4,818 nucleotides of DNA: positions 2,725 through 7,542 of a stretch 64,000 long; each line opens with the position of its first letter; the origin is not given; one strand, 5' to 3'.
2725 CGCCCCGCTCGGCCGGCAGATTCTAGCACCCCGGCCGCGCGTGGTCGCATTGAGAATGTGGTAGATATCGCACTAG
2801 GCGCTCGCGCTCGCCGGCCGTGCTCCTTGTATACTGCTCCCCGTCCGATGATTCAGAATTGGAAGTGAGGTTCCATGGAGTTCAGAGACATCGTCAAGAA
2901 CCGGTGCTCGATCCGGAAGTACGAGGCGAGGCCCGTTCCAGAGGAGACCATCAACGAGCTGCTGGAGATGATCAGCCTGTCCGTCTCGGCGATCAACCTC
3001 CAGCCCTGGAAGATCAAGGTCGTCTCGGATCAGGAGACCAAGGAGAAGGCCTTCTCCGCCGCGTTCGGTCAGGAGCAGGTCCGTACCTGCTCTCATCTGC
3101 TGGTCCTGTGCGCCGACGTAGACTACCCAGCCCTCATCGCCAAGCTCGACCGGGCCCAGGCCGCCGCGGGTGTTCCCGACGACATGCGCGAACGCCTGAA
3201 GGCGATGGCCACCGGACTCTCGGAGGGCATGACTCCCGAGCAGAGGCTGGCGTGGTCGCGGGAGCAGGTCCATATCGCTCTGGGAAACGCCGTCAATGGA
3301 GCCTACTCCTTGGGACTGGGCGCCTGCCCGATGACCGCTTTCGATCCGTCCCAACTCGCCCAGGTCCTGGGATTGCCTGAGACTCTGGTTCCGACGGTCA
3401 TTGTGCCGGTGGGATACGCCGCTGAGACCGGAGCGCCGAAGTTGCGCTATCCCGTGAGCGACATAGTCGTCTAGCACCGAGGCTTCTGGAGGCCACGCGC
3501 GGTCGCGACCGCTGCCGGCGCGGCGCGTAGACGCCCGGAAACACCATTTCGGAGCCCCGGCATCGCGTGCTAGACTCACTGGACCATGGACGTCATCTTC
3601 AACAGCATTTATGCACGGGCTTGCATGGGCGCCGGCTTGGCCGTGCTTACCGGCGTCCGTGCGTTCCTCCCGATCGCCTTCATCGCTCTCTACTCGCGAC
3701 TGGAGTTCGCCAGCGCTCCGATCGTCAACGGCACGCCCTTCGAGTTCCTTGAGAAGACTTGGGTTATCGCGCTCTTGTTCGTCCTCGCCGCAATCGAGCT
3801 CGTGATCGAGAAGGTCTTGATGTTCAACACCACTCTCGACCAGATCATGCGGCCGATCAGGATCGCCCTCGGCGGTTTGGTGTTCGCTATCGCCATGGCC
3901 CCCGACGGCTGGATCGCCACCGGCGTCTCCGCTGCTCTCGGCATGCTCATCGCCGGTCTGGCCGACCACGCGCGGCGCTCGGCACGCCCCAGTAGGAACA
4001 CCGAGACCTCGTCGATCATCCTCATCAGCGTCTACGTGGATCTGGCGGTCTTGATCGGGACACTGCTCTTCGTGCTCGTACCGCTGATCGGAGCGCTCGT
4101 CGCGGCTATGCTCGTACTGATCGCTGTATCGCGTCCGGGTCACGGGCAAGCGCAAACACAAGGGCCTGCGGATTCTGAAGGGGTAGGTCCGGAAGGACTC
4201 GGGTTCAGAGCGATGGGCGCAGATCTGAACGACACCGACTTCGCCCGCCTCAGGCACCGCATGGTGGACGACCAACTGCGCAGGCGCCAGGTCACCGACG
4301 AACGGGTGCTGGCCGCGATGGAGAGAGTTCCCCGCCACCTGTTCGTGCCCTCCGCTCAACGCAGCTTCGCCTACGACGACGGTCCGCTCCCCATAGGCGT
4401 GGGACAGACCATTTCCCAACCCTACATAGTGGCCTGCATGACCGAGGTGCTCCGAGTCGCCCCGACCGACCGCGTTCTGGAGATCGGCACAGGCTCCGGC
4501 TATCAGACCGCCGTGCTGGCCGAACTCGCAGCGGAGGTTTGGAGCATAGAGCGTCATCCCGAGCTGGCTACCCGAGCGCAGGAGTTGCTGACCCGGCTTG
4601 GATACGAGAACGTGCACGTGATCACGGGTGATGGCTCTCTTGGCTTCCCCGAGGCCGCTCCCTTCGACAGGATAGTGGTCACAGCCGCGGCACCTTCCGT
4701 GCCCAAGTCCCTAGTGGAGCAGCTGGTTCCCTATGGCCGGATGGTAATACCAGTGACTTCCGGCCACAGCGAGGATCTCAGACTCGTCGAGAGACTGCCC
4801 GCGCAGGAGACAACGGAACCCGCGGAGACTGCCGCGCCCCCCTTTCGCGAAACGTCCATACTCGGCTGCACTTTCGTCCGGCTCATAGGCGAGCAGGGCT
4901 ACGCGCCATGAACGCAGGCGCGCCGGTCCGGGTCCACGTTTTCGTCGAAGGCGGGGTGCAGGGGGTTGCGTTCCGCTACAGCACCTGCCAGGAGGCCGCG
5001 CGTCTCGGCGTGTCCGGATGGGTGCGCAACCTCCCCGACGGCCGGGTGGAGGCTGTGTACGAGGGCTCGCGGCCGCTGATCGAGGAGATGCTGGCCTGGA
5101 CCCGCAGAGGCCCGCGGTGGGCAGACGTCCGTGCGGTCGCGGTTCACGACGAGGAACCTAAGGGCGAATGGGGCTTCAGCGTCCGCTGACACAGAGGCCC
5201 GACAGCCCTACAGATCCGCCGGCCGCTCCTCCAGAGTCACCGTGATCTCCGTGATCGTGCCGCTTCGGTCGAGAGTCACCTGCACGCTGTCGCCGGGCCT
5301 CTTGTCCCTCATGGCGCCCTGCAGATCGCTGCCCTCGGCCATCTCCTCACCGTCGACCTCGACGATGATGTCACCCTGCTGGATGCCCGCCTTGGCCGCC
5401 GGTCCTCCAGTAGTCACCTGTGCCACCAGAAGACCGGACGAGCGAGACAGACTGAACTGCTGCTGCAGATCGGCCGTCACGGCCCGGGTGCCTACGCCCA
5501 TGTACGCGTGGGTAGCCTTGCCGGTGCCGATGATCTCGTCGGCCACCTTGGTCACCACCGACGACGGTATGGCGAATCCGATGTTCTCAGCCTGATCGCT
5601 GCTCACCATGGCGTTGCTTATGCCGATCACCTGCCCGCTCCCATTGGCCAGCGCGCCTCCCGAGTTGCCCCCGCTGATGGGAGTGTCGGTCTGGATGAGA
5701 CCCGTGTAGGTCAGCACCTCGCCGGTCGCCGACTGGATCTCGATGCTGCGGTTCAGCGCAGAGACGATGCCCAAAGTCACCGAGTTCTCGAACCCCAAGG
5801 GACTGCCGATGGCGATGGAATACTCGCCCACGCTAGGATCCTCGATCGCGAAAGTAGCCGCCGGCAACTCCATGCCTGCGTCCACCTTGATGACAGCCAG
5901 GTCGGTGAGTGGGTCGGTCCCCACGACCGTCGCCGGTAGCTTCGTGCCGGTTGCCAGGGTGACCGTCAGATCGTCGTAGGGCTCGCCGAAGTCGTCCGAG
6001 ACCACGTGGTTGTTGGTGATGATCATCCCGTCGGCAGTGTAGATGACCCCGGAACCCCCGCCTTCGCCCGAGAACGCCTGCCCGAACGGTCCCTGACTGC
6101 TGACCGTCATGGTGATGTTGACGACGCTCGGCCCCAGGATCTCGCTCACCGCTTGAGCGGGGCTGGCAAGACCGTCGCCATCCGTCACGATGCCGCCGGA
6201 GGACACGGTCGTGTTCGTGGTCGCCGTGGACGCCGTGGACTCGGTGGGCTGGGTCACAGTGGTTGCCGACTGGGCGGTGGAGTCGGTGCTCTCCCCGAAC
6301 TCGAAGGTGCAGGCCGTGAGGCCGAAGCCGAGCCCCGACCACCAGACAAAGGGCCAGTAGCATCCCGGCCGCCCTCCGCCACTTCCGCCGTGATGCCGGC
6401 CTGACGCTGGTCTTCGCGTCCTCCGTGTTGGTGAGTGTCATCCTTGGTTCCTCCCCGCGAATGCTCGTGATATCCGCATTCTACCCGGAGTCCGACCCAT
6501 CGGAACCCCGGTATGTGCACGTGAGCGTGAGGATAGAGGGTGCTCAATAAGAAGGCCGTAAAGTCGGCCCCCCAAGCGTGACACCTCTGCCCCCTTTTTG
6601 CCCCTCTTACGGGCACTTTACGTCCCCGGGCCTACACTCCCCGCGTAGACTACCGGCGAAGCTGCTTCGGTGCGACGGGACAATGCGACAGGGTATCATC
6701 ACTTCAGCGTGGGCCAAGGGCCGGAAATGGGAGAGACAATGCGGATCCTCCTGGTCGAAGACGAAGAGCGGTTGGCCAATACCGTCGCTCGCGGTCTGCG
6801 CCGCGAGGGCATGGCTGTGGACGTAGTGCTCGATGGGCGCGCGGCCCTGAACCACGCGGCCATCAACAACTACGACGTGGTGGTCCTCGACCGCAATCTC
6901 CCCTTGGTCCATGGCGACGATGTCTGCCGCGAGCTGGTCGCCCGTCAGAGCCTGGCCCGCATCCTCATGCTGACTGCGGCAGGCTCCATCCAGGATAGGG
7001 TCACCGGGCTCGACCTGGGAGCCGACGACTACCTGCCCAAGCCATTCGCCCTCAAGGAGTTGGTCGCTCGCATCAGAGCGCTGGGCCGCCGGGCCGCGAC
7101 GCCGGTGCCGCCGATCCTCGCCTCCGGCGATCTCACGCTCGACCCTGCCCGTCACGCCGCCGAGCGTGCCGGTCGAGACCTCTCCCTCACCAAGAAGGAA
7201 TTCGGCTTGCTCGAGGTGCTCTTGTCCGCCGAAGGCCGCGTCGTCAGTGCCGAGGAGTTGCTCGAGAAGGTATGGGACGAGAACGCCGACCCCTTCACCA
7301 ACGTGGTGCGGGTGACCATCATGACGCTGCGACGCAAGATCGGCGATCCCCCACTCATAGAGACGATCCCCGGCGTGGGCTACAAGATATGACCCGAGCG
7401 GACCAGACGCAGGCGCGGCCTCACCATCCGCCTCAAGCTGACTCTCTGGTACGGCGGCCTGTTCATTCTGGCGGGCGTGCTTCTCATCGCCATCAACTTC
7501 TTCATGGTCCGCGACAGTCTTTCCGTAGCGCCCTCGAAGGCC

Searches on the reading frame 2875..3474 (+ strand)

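Call 68: search_protein_families(library=pfam, proteins=[window:2875-3474:+], max_evalue=0.001)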
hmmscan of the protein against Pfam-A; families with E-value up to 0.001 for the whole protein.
window:2875-3474:+ (199 aa): 2 families
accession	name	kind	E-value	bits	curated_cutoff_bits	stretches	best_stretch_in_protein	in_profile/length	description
PF00881.29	Nitroreductase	-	2.4e-27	96.6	23.5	1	7-181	1-167/167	Nitroreductase family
PF14512.11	TM1586_NiRdase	-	6e-07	29.7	27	0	5-34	4-33/215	Putative TM nitroreductase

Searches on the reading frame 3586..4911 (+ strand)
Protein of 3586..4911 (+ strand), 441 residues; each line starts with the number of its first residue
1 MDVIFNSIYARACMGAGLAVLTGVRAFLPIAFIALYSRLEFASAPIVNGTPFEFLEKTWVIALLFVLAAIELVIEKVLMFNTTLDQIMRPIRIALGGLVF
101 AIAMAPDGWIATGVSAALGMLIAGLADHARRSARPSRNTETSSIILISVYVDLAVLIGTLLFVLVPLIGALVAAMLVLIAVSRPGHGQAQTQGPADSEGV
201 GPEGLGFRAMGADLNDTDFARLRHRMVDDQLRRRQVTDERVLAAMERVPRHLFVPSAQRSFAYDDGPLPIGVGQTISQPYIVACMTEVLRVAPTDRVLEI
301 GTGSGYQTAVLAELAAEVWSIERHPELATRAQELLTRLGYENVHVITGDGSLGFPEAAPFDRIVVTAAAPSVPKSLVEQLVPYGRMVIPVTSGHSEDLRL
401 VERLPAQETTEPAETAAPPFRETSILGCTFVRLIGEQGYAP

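Call 52: search_protein_families(library=pfam, proteins=[window:3586-4911:+], max_evalue=0.001)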
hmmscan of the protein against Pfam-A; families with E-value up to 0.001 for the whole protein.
window:3586-4911:+ (441 aa): 7 families
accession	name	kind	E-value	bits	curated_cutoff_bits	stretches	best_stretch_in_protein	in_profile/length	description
PF01135.25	PCMT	-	6.7e-58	196.4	20.3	1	226-405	6-188/210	Protein-L-isoaspartate(D-aspartate) O-methyltransferase (PCMT)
PF13548.11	DUF4126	-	2.9e-21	76.4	27.5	1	13-181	2-170/175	Domain of unknown function (DUF4126)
PF00398.26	RrnaAD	-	1.1e-08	35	24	1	289-350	26-85/263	Ribosomal RNA adenine dimethylase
PF13847.12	Methyltransf_31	-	9.3e-08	32.3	27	1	295-369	5-84/145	Methyltransferase domain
PF13649.12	Methyltransf_25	-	6.9e-07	30.3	27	1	297-369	1-74/97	Methyltransferase domain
PF08241.18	Methyltransf_11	-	5.1e-06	27.5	21.2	1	298-372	1-73/95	Methyltransferase domain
PF01189.24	Methyltr_RsmB-F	-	8.4e-05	22.8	27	1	288-367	3-87/199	16S rRNA methyltransferase RsmB/F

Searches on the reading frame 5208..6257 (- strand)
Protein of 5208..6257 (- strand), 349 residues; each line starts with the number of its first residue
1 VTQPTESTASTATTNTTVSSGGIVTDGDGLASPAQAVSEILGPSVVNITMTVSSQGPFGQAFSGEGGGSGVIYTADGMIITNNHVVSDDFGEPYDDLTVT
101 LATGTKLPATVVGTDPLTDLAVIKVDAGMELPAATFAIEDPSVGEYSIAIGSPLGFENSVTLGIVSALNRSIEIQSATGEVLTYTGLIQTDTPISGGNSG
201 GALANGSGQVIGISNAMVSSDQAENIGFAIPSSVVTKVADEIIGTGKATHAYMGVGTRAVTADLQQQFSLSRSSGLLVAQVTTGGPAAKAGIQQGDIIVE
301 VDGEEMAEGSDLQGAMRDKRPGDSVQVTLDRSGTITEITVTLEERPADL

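Call 52: search_protein_families(library=pfam, proteins=[window:5208-6257:-], max_evalue=0.001)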
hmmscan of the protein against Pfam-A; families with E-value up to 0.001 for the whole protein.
window:5208-6257:- (349 aa): 7 families
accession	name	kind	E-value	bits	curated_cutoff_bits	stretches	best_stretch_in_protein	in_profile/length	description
PF13365.12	Trypsin_2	-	6.7e-28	98.7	27.6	1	68-213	1-144/144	Trypsin-like peptidase domain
PF13180.12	PDZ_2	-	4.5e-17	62.5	27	1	252-342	2-80/80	PDZ domain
PF00089.32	Trypsin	-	7.9e-14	52.4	20.6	1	55-237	11-218/220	Trypsin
PF17820.7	PDZ_6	-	3.6e-11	43.1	27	1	278-330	2-53/54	PDZ domain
PF00595.29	PDZ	-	8.7e-09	36.1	23.2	1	266-328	23-79/81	PDZ domain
PF14685.13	PDZ_Tricorn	-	0.00045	20.6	25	0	283-336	29-84/88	Tricorn protease PDZ domain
PF15100.12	TMEM187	-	0.00084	19.4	27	0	133-187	135-189/240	TMEM187 protein family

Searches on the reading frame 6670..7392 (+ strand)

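Call 52: search_protein_families(library=pfam, proteins=[window:6670-7392:+], max_evalue=0.001)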
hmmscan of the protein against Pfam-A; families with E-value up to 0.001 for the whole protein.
window:6670-7392:+ (240 aa): 2 families
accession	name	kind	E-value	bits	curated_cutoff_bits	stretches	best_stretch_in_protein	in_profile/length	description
PF00072.30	Response_reg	-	2.8e-25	89.1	30.2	1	26-136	1-111/111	Response regulator receiver domain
PF00486.34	Trans_reg_C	-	5.6e-24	84.4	26.2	1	168-239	1-76/77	Transcriptional regulatory protein, C terminal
